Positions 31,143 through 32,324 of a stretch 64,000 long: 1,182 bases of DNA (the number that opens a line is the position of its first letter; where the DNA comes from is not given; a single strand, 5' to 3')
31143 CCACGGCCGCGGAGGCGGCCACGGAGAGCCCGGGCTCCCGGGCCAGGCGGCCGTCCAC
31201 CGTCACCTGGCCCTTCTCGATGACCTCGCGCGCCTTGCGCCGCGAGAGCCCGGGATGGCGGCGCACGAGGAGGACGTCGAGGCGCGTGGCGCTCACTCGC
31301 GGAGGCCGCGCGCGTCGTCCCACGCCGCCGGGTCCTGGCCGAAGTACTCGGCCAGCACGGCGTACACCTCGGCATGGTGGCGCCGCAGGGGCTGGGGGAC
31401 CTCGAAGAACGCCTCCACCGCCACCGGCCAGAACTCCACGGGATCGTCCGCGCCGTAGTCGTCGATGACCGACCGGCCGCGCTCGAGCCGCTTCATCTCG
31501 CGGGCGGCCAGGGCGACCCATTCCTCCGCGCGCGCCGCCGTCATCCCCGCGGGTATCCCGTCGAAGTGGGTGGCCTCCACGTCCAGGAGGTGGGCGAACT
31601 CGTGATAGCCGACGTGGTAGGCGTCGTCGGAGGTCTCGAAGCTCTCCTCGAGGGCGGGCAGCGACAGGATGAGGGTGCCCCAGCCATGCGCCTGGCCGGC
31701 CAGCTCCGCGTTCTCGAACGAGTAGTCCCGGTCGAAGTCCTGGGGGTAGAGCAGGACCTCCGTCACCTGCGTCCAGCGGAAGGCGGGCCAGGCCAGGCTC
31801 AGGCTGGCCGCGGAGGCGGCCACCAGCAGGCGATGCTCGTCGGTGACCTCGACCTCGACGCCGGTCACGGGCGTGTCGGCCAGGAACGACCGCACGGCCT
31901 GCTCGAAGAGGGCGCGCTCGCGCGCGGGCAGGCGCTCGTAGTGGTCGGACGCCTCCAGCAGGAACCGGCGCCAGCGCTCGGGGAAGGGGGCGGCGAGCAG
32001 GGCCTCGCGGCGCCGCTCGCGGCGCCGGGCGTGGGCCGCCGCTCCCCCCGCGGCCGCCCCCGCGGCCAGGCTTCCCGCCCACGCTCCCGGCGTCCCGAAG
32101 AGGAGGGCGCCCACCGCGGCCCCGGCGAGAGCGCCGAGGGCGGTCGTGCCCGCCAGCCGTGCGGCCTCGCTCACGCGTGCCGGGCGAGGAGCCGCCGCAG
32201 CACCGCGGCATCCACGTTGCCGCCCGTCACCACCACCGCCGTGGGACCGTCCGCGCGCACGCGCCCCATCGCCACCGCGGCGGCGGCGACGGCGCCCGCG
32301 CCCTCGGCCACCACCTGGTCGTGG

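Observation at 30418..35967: Four-gene overlapping operon: ACP-FAAL-PlsC fusion, threonine/serine dehydratase, MtfA peptidase, RluA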

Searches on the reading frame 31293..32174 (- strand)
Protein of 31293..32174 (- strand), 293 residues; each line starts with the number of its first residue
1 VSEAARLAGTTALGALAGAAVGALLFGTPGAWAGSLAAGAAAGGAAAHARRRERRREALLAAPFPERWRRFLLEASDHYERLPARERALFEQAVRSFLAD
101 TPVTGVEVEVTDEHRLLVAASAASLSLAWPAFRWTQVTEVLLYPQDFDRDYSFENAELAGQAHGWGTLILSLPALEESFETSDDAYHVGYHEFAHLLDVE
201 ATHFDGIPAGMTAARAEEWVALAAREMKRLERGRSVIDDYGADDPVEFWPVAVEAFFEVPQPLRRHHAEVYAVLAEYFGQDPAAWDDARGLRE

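Call 9: search_protein_families(library=pfam, proteins=[window:31293-32174:-], max_evalue=0.01)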
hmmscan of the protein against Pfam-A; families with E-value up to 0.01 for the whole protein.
window:31293-32174:- (293 aa): 1 family
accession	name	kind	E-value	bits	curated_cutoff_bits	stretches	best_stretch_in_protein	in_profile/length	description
PF06167.18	Peptidase_M90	-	5.2e-56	190.4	26.2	1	52-278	3-242/243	Glucose-regulated metallo-peptidase M90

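Call 16: search_protein_families(library=ncbifam, proteins=[window:31293-32174:-], max_evalue=0.001)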
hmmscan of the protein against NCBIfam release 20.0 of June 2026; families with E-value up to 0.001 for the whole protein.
window:31293-32174:- (293 aa): 1 family
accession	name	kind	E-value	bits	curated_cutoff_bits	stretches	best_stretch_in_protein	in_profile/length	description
NF011939.0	PRK15410.1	equivalog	3.3e-10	39.8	400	1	137-284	87-248/265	DgsA anti-repressor MtfA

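Call 41: search_solved_structures(query=window:31293-32174:-, max_evalue=0.001, show_alignments=1)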
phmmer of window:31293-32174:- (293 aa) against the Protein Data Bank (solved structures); distinct sequences matched with E-value up to 0.001: 2.
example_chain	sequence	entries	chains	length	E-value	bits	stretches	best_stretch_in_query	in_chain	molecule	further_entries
3dl1_A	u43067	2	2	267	8.1e-07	32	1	92-292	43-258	Putative Metal-dependent Hydrolase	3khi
9srw_E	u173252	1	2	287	2.2e-06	30.5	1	133-283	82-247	Mlc titration factor A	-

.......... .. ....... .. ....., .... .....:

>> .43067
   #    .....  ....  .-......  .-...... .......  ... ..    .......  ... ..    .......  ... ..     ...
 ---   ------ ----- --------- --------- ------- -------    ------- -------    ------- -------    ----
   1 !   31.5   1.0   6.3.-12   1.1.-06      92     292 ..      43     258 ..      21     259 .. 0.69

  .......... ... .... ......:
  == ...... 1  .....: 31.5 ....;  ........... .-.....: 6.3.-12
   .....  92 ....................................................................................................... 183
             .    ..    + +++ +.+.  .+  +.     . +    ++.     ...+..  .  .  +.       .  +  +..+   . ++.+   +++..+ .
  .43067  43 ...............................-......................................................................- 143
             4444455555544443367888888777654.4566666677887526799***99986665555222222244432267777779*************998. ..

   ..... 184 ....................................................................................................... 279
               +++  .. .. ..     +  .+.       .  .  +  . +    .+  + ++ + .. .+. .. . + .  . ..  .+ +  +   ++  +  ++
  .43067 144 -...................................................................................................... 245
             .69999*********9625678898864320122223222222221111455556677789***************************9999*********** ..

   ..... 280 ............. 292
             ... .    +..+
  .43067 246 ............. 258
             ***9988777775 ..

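Call 42: find_related_loci(query=window:31293-32174:-, collection=metagenome_contigs, flank=7000)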
Query window:31293-32174:- (293 aa) in metagenome_contigs; peptide patterns used: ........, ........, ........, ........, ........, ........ (x = any residue, [..] = any of these).
90 stretches matched a pattern; 1 encode a relative of the query (tblastn E <= 1e-3); 1 distinct loci.
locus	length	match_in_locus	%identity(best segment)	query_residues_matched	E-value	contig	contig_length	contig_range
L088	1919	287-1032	41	52-292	5e-39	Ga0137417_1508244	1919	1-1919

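Call 43: find_homologous_proteins(query=window:31293-32174:-, max_evalue=1e-10)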
Query window:31293-32174:- (293 aa): 1277 proteins with E <= 1e-10 among 8000 candidates; the best 120 are listed.
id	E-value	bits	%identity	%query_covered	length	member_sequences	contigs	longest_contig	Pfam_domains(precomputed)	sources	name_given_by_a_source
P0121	6.5e-187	638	100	100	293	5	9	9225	PF06167.19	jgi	jgi:hypothetical protein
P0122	3.0e-122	426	69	100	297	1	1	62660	PF06167.19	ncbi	-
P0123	1.8e-113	397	71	78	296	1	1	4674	PF06167.19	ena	-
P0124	1.8e-113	397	71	78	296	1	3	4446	PF06167.19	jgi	jgi:hypothetical protein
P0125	4.4e-113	396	71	79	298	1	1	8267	PF06167.19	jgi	jgi:MtfA peptidase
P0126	5.7e-113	395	70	80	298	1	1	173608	PF06167.19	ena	-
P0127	7.7e-113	395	68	80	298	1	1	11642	PF06167.19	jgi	jgi:hypothetical protein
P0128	1.5e-112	394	68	80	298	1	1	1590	PF06167.19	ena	-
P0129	1.7e-112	394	70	80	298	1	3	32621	PF06167.19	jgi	jgi:Mlc titration factor MtfA (ptsG expression regulator)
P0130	6.0e-112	392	69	83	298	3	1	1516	PF06167.19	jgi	-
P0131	8.7e-112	391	69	81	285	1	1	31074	PF06167.19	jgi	jgi:MtfA peptidase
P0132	9.8e-112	391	64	98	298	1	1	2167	PF06167.19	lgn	-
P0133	1.5e-111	391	70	80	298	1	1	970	PF06167.19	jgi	-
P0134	1.6e-111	390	70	78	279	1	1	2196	PF06167.19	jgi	-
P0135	1.8e-111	390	69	79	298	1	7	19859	PF06167.19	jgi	jgi:Mlc titration factor MtfA (ptsG expression regulator)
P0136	6.2e-111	389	70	83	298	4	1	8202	PF06167.19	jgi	jgi:hypothetical protein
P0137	8.5e-111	388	67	87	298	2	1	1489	PF06167.19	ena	-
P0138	1.5e-110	387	66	90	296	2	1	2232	PF06167.19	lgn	-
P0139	2.6e-110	386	70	82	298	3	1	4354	PF06167.19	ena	-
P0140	2.9e-110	386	70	78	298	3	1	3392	PF06167.19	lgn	-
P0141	3.1e-110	386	68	82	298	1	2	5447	PF06167.19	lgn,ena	-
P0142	6.5e-110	385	68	82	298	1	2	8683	PF06167.19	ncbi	-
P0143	6.5e-110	385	68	82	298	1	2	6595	PF06167.19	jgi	-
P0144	7.8e-110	385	69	78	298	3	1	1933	PF06167.19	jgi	jgi:Mlc titration factor MtfA (ptsG expression regulator)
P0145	7.9e-110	385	66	79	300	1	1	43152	PF06167.19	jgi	jgi:hypothetical protein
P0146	8.1e-110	385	69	80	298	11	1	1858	PF06167.19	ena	-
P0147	1.0e-109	385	63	99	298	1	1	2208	PF06167.19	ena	-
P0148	1.2e-109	384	64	92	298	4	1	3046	PF06167.19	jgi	jgi:Mlc titration factor MtfA (ptsG expression regulator)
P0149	1.7e-109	384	70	78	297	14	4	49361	PF06167.19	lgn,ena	-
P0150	2.1e-109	383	68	78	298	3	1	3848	PF06167.19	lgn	-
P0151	2.3e-109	383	67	78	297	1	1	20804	PF06167.19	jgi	jgi:hypothetical protein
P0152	2.4e-109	383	69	80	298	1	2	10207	PF06167.19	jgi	jgi:Mlc titration factor MtfA (ptsG expression regulator)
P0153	2.8e-109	383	70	80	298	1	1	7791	PF06167.19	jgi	jgi:MtfA peptidase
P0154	2.9e-109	383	66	83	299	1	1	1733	PF06167.19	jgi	jgi:hypothetical protein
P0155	3.2e-109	383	69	80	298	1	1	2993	PF06167.19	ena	-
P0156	3.7e-109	383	69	80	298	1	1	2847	PF06167.19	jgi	jgi:Mlc titration factor MtfA (ptsG expression regulator)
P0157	4.8e-109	382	70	77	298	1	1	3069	PF06167.19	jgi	jgi:Mlc titration factor MtfA (ptsG expression regulator)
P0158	5.0e-109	382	70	79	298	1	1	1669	PF06167.19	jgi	jgi:hypothetical protein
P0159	6.2e-109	382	68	78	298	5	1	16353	PF06167.19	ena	-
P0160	7.9e-109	382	65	80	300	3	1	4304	PF06167.19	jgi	jgi:hypothetical protein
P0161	9.0e-109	381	69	79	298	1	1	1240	PF06167.19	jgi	jgi:Mlc titration factor MtfA (ptsG expression regulator)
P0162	1.5e-108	381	67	78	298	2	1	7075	PF06167.19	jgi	jgi:Mlc titration factor MtfA (ptsG expression regulator)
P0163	1.7e-108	381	69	80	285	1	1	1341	PF06167.19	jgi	-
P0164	1.8e-108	380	70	82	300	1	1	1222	PF06167.19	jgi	jgi:hypothetical protein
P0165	1.8e-108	380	69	80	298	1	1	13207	PF06167.19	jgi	jgi:Mlc titration factor MtfA (ptsG expression regulator)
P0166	2.0e-108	380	68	82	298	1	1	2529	PF06167.19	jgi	jgi:MtfA peptidase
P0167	2.5e-108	380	70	81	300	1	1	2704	PF06167.19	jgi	jgi:MtfA peptidase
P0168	3.0e-108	380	65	87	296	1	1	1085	PF06167.19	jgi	-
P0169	3.3e-108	380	65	88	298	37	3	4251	PF06167.19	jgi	-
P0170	3.4e-108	380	64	94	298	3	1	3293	PF06167.19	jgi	-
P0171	3.5e-108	379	67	83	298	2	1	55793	PF06167.19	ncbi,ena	-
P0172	3.6e-108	379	68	80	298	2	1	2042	PF06167.19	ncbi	-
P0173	4.3e-108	379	69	79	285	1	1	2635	PF06167.19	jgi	jgi:hypothetical protein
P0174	4.8e-108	379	68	80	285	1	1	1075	PF06167.19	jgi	jgi:Mlc titration factor MtfA (ptsG expression regulator)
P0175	5.1e-108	379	69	79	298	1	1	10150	PF06167.19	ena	-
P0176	5.2e-108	379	68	78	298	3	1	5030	PF06167.19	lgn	-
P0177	6.5e-108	379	68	83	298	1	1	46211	PF06167.19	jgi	jgi:hypothetical protein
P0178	7.4e-108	378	64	93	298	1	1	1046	PF06167.19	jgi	jgi:Mlc titration factor MtfA (ptsG expression regulator)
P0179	7.9e-108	378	68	83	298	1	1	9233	PF06167.19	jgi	jgi:Mlc titration factor MtfA (ptsG expression regulator)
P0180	8.5e-108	378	68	83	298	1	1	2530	PF06167.19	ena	-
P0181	8.7e-108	378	68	83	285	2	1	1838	PF06167.19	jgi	jgi:hypothetical protein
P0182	8.9e-108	378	67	80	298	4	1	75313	PF06167.19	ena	-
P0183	1.0e-107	378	64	83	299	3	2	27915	PF06167.19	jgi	-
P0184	1.1e-107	378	66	86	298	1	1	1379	PF06167.19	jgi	jgi:hypothetical protein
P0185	1.1e-107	378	68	82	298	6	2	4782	PF06167.19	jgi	-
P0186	1.6e-107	377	68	82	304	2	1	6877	PF06167.19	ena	-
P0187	1.6e-107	377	68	78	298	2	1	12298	PF06167.19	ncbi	-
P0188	1.7e-107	377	64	89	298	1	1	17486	PF06167.19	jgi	jgi:MtfA peptidase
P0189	1.8e-107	377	63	96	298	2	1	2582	PF06167.19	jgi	jgi:hypothetical protein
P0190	1.9e-107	377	65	80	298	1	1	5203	PF06167.19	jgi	jgi:Mlc titration factor MtfA (ptsG expression regulator)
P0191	2.0e-107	377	68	79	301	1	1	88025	PF06167.19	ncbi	-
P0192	2.1e-107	377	65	90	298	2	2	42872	PF06167.19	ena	-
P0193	2.1e-107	377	65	90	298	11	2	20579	PF06167.19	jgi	-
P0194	2.3e-107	377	68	81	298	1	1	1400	PF06167.19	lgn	-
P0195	2.3e-107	377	69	79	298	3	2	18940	PF06167.19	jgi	-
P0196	2.4e-107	377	70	79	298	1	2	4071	PF06167.19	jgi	-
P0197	2.6e-107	377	68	79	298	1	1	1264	PF06167.19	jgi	jgi:hypothetical protein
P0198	3.3e-107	376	65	88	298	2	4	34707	PF06167.19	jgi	jgi:Mlc titration factor MtfA (ptsG expression regulator)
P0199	4.3e-107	376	68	79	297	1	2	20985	PF06167.19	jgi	jgi:Mlc titration factor MtfA (ptsG expression regulator)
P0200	4.3e-107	376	67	79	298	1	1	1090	PF06167.19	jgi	jgi:Mlc titration factor MtfA (ptsG expression regulator)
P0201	4.8e-107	376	66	78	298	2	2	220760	PF06167.19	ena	-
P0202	5.0e-107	376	67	82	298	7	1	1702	PF06167.19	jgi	-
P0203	5.5e-107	376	68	82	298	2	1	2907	PF06167.19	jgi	jgi:Mlc titration factor MtfA (ptsG expression regulator)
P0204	5.5e-107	376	63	96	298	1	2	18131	PF06167.19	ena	-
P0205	5.5e-107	376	67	81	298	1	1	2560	PF06167.19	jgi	jgi:hypothetical protein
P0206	5.9e-107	375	68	82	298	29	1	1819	PF06167.19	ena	-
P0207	6.3e-107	375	64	90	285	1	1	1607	PF06167.19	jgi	jgi:Mlc titration factor MtfA (ptsG expression regulator)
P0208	6.6e-107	375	67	82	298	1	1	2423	PF06167.19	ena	-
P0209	6.8e-107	375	66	87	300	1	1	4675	PF06167.19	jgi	jgi:MtfA peptidase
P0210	6.9e-107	375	69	80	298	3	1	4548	PF06167.19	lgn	-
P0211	7.3e-107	375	66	79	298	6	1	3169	PF06167.19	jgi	jgi:Mlc titration factor MtfA (ptsG expression regulator)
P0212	7.4e-107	375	68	82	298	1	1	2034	PF06167.19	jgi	jgi:MtfA peptidase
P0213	7.8e-107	375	68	83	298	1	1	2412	PF06167.19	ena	-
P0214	7.9e-107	375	66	79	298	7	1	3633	PF06167.19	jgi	jgi:Mlc titration factor MtfA (ptsG expression regulator)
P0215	8.1e-107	375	67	82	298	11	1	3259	PF06167.19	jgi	jgi:MtfA peptidase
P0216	8.3e-107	375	68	82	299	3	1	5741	PF06167.19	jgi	-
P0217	8.9e-107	375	68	83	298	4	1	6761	PF06167.19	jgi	jgi:Mlc titration factor MtfA (ptsG expression regulator)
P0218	9.5e-107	375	66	88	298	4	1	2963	PF06167.19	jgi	jgi:hypothetical protein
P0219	9.6e-107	375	69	81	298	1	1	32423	PF06167.19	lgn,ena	-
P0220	9.9e-107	375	65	79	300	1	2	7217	PF06167.19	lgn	-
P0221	1.2e-106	374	68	79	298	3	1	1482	PF06167.19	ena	-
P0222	1.2e-106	374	67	83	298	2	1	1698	PF06167.19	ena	-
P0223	1.2e-106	374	64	94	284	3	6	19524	PF06167.19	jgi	jgi:Mlc titration factor MtfA (ptsG expression regulator)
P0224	1.5e-106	374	68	80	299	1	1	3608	PF06167.19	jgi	jgi:Mlc titration factor MtfA (ptsG expression regulator)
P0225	1.5e-106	374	68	78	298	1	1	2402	PF06167.19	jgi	jgi:Mlc titration factor MtfA (ptsG expression regulator)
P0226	1.9e-106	374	64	83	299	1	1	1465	PF06167.19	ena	-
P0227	1.9e-106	374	62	98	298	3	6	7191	PF06167.19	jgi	jgi:Mlc titration factor MtfA (ptsG expression regulator)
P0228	1.9e-106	374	67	76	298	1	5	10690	PF06167.19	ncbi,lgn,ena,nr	ncbi:MAG TPA: M90 family metallopeptidase [Vicinamibacteria bacterium]|nr:M90 family metallopeptidas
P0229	1.9e-106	374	67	76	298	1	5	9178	PF06167.19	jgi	-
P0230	2.0e-106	374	68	80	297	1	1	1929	PF06167.19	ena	-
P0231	2.0e-106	374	66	79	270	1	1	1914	PF06167.19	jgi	jgi:Mlc titration factor MtfA (ptsG expression regulator)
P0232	2.9e-106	373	66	79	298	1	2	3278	PF06167.19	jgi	jgi:Mlc titration factor MtfA (ptsG expression regulator)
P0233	2.9e-106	373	67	82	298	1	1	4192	PF06167.19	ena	-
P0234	3.0e-106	373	67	78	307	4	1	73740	PF06167.19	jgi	jgi:Mlc titration factor MtfA (ptsG expression regulator)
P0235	3.6e-106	373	69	82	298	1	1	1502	PF06167.19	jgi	jgi:MtfA peptidase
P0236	3.8e-106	373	64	90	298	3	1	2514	PF06167.19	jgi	jgi:Mlc titration factor MtfA (ptsG expression regulator)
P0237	3.9e-106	373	69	79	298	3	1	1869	PF06167.19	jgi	jgi:Mlc titration factor MtfA (ptsG expression regulator)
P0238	4.0e-106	373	69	79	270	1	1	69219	PF06167.19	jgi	jgi:hypothetical protein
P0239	4.0e-106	373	63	97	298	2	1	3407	PF06167.19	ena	-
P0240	4.1e-106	373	67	80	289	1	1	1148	PF06167.19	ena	-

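Call 57: find_encoding_contigs(protein=P0121, flank=5000, max_places=4)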
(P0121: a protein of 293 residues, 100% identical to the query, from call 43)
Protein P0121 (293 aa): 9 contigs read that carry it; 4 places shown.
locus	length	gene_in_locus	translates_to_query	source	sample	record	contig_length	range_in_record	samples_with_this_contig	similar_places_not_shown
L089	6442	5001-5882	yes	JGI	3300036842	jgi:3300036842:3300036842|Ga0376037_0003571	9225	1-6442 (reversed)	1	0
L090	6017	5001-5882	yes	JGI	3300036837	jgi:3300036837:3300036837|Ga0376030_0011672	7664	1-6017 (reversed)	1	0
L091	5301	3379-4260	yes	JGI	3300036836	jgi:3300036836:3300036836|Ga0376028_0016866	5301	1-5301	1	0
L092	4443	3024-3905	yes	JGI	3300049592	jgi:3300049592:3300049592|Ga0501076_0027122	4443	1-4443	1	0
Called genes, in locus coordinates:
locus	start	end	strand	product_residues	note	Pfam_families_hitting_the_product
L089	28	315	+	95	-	PF00216:Bac_DNA_binding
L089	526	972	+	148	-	PF01661:Macro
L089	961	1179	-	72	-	-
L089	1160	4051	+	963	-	PF00501:AMP-binding, PF01553:Acyltransferase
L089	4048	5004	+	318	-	PF00291:PALP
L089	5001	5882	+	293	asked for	PF06167:Peptidase_M90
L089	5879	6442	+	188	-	?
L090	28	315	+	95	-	PF00216:Bac_DNA_binding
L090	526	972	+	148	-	PF01661:Macro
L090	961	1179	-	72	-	-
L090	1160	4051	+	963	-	PF00501:AMP-binding, PF01553:Acyltransferase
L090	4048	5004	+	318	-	PF00291:PALP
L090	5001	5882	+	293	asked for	PF06167:Peptidase_M90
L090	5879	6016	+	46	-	?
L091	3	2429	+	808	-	?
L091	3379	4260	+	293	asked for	PF06167:Peptidase_M90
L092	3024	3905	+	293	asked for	PF06167:Peptidase_M90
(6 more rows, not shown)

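Call 59: search_dna_similar(query=window:31293-32174:-, collection=plasmids, mode=protein, max_evalue=0.00001, max_rows=25)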
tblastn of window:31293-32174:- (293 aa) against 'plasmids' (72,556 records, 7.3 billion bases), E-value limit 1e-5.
Records with a match: 14; places in all: 14; records where one place covers at least 80% of the query: 0.
Best place of each record, by identity: <60% 14.
By first word of the organism name: Persicobacter 2; Acaryochloris 2; Haliscomenobacter 1; Chondrinema 1; Ruegeria 1; Pseudomonas 1; Eleftheria 1; Aureibacter 1; Dolichospermum 1; Anabaena 1; and 2 more.
By predicted mobility (MOB-suite, as given by PLSDB): non-mobilizable 9; conjugative 4; mobilizable 1.
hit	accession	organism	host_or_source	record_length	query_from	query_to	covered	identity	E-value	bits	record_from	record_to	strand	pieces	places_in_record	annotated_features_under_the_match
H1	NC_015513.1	Haliscomenobacter hydrossis DSM 1100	activated sludge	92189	64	283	75%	35.2%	4e-24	109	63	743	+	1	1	none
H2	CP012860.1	Persicobacter sp. JZB09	cell culture,soil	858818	64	283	75%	34.1%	5e-24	108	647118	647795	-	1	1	record has no annotation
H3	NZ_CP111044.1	Chondrinema litorale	Seaweed,red alga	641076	63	284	76%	33.3%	5e-27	117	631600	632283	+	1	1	zinc-dependent peptidase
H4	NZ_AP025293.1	Persicobacter psychrovividus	-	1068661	64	283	75%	33.6%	2e-25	113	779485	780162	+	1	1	none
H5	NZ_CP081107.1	Ruegeria sp. B32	-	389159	63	285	76%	32.9%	5e-16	85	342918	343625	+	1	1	M90 family metallopeptidase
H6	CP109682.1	Pseudomonas aeruginosa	Homo sapiens,whole organism,swab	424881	66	282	74%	32.9%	2e-9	66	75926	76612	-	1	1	zinc-dependent peptidase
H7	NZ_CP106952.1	Eleftheria terrae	soil sample,soil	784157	63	282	75%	31.9%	5e-13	76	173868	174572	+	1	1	M90 family metallopeptidase | CaiB/BaiF CoA-transferase family protein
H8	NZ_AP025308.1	Aureibacter tunicatorum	-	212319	64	281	74%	31.3%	6e-25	111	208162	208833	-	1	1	zinc-dependent peptidase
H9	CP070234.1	Dolichospermum sp. DET69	freshwater metagenome,metagenomic ...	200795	63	286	76%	29.3%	2e-15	83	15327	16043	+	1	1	zinc-dependent peptidase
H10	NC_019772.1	Anabaena cylindrica PCC 7122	water, most likely pond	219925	63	286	76%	29.3%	4e-15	83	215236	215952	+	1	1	M90 family metallopeptidase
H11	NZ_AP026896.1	Aeromonas caviae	Microbe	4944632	63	284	76%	29.5%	4e-7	59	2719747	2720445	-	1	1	none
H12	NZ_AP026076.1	Acaryochloris marina MBIC10699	cell culture,Ascidian, Diplosoma similis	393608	64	285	76%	28.2%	7e-16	85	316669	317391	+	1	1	M90 family metallopeptidase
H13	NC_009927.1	Acaryochloris marina MBIC11017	-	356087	64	285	76%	28.2%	8e-16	85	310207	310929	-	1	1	M90 family metallopeptidase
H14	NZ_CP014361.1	Methylomonas sp. DH-1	cell culture,waste sludge of a brewery ...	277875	80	282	69%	29.4%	3e-8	62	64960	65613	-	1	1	M90 family metallopeptidase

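Call 61: get_annotated_region(hit=H5, flank=4000)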
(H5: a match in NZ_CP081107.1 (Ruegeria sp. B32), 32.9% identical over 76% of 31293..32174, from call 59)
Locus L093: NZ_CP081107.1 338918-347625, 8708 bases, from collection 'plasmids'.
description: Ruegeria sp. B32 plasmid unnamed1, complete sequence
organism: Ruegeria sp. B32 (NCBI taxid 2867020)
taxonomy: Bacteria; Pseudomonadota; Alphaproteobacteria; Rhodobacterales; Roseobacteraceae; Ruegeria; Ruegeria sp. B32
host: -; source: -; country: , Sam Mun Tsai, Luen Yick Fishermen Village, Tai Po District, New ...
typing (MOB-suite, as given by PLSDB): non-mobilizable
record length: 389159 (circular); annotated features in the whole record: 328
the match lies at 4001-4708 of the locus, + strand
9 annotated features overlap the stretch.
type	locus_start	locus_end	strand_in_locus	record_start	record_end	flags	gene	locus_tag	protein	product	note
CDS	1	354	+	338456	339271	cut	-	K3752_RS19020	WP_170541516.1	ABC transporter substrate-binding protein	-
CDS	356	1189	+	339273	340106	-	-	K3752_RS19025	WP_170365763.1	amino acid ABC transporter permease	GO:0006865 - amino acid transport [Evidence IEA]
CDS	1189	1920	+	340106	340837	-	-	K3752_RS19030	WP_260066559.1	amino acid ABC transporter ATP-binding protein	-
CDS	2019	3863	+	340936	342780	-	-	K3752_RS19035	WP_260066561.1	amidohydrolase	-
CDS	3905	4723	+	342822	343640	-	-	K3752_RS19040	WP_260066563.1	M90 family metallopeptidase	-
CDS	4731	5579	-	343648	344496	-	nadC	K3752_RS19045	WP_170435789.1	carboxylating nicotinate-nucleotide diphosphorylase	GO:0019363 - pyridine nucleotide biosynthetic process [Evidence IEA]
CDS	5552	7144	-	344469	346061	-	-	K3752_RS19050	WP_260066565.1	L-aspartate oxidase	GO:0009435 - NAD biosynthetic process [Evidence IEA]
CDS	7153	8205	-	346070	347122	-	nadA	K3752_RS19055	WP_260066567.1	quinolinate synthase NadA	GO:0009435 - NAD biosynthetic process [Evidence IEA]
CDS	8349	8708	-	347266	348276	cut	-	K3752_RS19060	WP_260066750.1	endonuclease/exonuclease/phosphatase family protein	-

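Call 62: get_annotated_region(hit=H7, flank=4000)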
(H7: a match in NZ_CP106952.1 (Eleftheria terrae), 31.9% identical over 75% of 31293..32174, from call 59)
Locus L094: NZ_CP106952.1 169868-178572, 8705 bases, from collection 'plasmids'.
description: Eleftheria terrae strain P9846-PB plasmid unnamed1
organism: Eleftheria terrae (NCBI taxid 1597781)
taxonomy: Bacteria; Pseudomonadota; Betaproteobacteria; Burkholderiales; ; Eleftheria; Eleftheria terrae
host: -; source: soil sample,soil; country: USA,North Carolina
typing (MOB-suite, as given by PLSDB): non-mobilizable
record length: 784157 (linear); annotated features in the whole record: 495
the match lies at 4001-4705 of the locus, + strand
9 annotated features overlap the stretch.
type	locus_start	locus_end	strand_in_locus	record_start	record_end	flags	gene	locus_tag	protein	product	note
CDS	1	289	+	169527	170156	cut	-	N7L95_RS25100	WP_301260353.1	sigma-70 family RNA polymerase sigma factor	GO:0006352 - DNA-templated transcription initiation [Evidence IEA]; GO:0006355 - regulation of DNA-templated ...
CDS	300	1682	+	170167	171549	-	-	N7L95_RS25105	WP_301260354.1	ankyrin repeat domain-containing protein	-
CDS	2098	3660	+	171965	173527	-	-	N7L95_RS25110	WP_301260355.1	DEAD/DEAH box helicase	-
CDS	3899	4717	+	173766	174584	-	-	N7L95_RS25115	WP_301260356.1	M90 family metallopeptidase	-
CDS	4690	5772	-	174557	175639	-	-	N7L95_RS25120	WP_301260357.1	CaiB/BaiF CoA-transferase family protein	-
CDS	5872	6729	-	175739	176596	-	-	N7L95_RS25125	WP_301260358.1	2OG-Fe(II) oxygenase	-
CDS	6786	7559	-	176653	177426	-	yaaA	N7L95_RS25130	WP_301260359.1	peroxide stress protein YaaA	-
CDS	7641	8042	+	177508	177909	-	-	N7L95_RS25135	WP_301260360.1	YchJ family metal-binding protein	-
CDS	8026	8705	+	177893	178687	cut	-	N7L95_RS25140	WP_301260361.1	pseudouridine synthase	GO:0001522 - pseudouridine synthesis [Evidence IEA]; GO:0009451 - RNA modification [Evidence IEA]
